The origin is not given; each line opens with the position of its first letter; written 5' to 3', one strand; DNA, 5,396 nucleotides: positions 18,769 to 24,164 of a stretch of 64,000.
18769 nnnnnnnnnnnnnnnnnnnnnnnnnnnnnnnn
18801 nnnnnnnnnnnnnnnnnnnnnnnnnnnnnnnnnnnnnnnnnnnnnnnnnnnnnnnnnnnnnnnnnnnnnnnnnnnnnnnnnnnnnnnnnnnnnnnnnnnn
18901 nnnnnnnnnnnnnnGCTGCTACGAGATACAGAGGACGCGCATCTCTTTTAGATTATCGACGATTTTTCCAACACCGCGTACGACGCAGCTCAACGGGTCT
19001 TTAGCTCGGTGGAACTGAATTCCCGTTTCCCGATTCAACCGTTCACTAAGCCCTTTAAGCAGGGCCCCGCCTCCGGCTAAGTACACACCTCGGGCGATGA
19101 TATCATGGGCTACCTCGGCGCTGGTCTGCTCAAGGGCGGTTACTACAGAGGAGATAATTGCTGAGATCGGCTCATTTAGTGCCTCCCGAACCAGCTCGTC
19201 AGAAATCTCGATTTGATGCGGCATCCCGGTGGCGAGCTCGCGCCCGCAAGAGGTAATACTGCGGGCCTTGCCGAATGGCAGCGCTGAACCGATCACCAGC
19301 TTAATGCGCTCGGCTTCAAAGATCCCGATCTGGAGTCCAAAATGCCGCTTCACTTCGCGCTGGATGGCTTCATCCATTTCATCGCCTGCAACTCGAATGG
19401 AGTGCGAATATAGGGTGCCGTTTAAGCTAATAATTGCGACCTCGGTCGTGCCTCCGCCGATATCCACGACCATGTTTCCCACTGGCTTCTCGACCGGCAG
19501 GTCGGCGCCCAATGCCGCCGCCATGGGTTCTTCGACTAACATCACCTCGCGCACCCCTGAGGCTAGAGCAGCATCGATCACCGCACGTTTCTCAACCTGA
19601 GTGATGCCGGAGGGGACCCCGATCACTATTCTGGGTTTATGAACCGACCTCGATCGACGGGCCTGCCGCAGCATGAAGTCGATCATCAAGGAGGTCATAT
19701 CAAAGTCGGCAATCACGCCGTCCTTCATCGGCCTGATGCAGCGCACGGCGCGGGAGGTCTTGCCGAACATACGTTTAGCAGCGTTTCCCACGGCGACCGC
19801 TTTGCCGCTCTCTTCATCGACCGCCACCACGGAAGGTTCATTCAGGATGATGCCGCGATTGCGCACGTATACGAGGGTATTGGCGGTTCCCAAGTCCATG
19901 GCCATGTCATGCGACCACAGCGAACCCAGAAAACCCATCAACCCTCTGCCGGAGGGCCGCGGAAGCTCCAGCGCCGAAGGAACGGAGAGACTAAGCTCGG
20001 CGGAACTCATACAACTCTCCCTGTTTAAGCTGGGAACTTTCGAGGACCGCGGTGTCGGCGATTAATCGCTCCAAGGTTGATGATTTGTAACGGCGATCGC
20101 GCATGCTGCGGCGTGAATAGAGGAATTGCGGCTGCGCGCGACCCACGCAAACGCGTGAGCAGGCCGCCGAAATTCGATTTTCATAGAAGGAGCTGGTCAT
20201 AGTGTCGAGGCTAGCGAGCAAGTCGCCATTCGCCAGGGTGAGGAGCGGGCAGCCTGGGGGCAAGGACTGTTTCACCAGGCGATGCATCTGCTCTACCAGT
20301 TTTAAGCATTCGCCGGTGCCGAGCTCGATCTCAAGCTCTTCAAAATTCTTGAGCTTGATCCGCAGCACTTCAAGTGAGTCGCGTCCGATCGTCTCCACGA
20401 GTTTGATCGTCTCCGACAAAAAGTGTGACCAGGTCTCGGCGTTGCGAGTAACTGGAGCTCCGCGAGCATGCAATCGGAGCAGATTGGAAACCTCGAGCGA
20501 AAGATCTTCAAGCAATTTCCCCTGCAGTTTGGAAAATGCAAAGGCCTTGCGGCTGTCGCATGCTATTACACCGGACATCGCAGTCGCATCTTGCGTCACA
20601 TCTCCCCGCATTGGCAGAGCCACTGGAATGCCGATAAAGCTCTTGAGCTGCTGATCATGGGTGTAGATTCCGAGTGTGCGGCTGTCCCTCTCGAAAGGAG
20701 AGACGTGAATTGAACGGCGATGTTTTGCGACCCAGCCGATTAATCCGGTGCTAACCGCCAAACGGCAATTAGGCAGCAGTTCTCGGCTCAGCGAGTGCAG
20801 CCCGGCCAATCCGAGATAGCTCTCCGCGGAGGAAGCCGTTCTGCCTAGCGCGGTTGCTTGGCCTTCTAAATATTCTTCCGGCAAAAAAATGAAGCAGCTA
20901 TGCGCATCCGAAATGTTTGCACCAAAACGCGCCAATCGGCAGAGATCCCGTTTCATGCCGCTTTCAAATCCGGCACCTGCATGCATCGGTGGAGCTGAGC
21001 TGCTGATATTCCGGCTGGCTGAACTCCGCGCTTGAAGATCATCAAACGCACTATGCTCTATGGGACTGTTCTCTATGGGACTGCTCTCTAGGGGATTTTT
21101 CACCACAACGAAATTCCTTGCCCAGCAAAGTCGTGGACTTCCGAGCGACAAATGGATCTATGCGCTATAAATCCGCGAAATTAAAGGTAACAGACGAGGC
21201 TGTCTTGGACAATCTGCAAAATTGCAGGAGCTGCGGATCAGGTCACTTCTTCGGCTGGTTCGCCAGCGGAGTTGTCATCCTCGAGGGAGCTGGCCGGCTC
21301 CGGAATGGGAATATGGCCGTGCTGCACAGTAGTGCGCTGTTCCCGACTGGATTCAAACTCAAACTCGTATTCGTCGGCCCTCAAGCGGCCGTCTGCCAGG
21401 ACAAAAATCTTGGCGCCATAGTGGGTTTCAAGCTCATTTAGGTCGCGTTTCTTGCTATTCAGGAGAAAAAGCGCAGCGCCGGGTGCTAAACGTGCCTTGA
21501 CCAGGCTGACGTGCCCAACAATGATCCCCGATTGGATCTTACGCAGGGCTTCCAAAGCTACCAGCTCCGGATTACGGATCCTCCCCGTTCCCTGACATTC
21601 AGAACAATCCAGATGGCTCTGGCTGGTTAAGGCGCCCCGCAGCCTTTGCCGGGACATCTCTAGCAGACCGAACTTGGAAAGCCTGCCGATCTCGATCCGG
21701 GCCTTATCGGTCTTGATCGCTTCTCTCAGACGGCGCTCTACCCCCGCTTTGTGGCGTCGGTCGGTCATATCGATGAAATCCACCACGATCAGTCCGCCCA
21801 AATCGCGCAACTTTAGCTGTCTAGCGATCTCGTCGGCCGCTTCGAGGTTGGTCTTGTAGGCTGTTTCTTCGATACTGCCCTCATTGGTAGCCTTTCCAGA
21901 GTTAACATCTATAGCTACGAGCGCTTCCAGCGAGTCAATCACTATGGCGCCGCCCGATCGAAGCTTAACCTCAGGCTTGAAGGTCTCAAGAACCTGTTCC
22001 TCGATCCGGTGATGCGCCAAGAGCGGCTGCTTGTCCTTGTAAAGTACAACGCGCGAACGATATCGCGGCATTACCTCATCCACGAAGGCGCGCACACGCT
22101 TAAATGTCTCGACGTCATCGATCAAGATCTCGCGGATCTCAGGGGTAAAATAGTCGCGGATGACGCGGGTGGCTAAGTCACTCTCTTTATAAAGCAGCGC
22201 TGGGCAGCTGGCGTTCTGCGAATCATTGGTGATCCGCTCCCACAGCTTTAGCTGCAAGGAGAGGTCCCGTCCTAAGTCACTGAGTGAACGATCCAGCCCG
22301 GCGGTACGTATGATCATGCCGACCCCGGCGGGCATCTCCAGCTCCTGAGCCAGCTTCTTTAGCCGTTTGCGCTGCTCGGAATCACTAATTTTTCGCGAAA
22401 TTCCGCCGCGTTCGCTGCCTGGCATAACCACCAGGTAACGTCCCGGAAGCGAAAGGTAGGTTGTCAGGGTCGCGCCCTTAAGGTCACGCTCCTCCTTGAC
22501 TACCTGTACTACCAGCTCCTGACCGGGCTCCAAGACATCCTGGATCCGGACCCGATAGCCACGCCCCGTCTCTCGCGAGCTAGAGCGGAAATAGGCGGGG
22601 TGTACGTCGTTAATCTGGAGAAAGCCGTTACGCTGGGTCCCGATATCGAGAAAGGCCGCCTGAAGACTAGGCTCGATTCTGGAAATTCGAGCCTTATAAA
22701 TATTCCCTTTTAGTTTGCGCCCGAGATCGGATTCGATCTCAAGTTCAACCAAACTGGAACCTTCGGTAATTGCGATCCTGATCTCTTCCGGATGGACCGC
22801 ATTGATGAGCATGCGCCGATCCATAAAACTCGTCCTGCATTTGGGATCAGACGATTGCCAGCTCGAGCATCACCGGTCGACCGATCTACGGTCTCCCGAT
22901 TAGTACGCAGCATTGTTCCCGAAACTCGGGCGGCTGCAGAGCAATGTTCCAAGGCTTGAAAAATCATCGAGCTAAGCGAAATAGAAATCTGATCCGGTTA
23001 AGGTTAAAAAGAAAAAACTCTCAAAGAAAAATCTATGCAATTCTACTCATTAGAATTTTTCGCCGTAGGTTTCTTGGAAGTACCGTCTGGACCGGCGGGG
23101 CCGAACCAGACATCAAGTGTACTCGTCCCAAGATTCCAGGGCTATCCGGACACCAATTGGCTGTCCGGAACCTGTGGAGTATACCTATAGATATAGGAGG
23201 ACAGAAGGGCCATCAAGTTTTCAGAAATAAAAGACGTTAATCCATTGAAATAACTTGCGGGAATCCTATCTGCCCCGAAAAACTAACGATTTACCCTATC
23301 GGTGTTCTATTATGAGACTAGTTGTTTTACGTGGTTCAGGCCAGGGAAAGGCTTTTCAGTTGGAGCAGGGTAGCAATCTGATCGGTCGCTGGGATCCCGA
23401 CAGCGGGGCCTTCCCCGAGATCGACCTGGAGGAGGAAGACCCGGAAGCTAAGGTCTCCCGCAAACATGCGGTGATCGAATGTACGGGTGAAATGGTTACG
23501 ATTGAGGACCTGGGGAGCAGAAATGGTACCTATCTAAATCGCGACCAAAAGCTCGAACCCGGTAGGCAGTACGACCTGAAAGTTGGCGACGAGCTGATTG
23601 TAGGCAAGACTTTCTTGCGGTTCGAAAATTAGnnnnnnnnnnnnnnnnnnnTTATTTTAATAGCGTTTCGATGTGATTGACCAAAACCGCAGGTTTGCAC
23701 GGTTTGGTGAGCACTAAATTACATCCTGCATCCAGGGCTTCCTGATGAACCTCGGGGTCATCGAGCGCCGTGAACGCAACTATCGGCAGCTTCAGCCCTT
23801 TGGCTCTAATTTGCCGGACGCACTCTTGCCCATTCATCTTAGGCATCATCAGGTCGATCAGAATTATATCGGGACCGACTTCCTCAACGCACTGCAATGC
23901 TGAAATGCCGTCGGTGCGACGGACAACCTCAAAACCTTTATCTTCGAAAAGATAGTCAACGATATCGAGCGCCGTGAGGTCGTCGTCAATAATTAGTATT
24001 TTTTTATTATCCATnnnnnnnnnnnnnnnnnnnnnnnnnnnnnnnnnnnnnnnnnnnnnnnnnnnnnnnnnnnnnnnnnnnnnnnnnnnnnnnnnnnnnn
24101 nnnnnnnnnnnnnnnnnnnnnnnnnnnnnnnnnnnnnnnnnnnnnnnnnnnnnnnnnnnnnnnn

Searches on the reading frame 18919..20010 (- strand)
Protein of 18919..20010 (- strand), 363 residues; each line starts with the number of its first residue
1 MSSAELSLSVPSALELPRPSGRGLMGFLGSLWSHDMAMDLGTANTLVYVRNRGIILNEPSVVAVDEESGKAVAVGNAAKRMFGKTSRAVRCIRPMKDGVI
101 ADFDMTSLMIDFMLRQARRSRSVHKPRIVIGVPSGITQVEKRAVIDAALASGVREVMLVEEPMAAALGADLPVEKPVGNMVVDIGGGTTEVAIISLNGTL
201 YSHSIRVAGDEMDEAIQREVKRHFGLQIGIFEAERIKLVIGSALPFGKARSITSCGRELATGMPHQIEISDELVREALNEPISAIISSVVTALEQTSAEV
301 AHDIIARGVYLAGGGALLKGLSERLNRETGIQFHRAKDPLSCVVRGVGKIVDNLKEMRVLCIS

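Call 7: search_protein_families(library=pfam, proteins=[window:18919-20010:-], max_evalue=0.01)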
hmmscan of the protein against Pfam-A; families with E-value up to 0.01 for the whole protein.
window:18919-20010:- (363 aa): 7 families
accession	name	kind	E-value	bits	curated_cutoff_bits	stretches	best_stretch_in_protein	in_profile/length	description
PF06723.19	MreB_Mbl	-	3.1e-126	421.1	27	1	34-357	2-325/327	MreB/Mbl protein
PF14450.12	FtsA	-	5.3e-11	43.4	31.8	1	180-336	1-110/127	Cell division protein FtsA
PF00022.25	Actin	-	5.5e-11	42.1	27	2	59-222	31-189/410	Actin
PF00012.26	HSP70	-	8.7e-10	37.9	20.6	1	126-296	134-316/599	Hsp70 protein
PF11104.14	PilM_2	-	3.8e-05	23.2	27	0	307-333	276-302/340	Type IV pilus assembly protein PilM;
PF21522.3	MreB-like_C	-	0.00028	21.9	27.8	1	181-318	1-116/123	Archaeal actin homologue MreB-like, C-terminal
PF08841.16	DDR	-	0.0018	17.8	24.6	1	159-220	115-176/328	Diol dehydratase reactivase ATPase-like domain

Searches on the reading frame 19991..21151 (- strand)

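Call 7: search_protein_families(library=pfam, proteins=[window:19991-21151:-], max_evalue=0.01)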
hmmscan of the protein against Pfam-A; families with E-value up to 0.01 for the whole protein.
window:19991-21151:- (386 aa): 2 families
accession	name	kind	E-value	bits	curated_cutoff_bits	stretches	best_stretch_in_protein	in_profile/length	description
PF01590.32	GAF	-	0.00031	21.7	22.4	1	82-223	18-131/133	GAF domain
PF13185.12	GAF_2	-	0.0085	16.7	28.6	0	82-177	19-96/136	GAF domain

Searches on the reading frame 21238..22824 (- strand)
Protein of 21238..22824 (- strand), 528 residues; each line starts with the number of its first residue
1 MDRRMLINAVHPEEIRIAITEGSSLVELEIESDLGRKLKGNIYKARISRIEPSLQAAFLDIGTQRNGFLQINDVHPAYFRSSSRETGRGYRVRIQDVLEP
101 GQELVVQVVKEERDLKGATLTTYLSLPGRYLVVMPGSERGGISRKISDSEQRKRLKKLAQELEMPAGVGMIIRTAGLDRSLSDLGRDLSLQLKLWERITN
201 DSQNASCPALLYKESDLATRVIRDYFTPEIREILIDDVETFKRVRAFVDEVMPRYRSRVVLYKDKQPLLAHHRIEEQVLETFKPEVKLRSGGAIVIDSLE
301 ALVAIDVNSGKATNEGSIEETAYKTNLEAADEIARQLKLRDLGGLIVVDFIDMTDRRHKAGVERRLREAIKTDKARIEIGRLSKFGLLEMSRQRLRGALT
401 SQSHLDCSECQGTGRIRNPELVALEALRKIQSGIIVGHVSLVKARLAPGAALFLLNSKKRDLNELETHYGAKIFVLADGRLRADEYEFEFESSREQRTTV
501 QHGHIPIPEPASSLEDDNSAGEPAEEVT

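Call 7: search_protein_families(library=pfam, proteins=[window:21238-22824:-], max_evalue=0.01)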
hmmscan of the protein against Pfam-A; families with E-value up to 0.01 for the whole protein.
window:21238-22824:- (528 aa): 3 families
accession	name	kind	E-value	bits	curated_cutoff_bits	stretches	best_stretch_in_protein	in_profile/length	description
PF10150.14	RNase_E_G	-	3.2e-99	332.2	25.5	1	125-394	1-269/270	Ribonuclease E/G family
PF20833.2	RNase_E_G_Thio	-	3.4e-19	69.2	26.8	1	407-489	2-84/86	RNase E/G, Thioredoxin-like domain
PF00575.29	S1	-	9.2e-05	23.2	22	1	39-121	4-72/74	S1 RNA binding domain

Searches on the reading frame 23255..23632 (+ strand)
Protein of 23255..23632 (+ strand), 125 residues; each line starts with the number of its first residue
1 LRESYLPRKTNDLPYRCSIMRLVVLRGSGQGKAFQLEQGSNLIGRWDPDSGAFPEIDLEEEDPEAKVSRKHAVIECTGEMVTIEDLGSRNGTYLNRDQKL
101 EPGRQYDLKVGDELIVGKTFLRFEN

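Call 23: search_protein_families(library=pfam, proteins=[window:23255-23632:+], max_evalue=0.01)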
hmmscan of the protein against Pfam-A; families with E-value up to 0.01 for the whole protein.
window:23255-23632:+ (125 aa): 2 families
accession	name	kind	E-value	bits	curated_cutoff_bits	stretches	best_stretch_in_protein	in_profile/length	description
PF00498.31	FHA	-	1.6e-14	54.5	20.7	1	58-117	13-67/67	FHA domain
PF16697.10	Yop-YscD_cpl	-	3.5e-12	46.8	33.2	1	24-124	2-91/94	Inner membrane component of T3SS, cytoplasmic domain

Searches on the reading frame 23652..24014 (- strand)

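Call 23: search_protein_families(library=pfam, proteins=[window:23652-24014:-], max_evalue=0.01)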
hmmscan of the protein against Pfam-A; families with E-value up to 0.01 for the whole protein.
window:23652-24014:- (120 aa): 2 families
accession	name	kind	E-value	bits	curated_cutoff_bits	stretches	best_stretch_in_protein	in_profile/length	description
PF00072.30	Response_reg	-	1.9e-26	92.9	30.2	1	6-115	1-110/111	Response regulator receiver domain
PF21332.3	AmiR_N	-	0.0018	18.7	27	1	48-114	41-106/111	AmiR, N-terminal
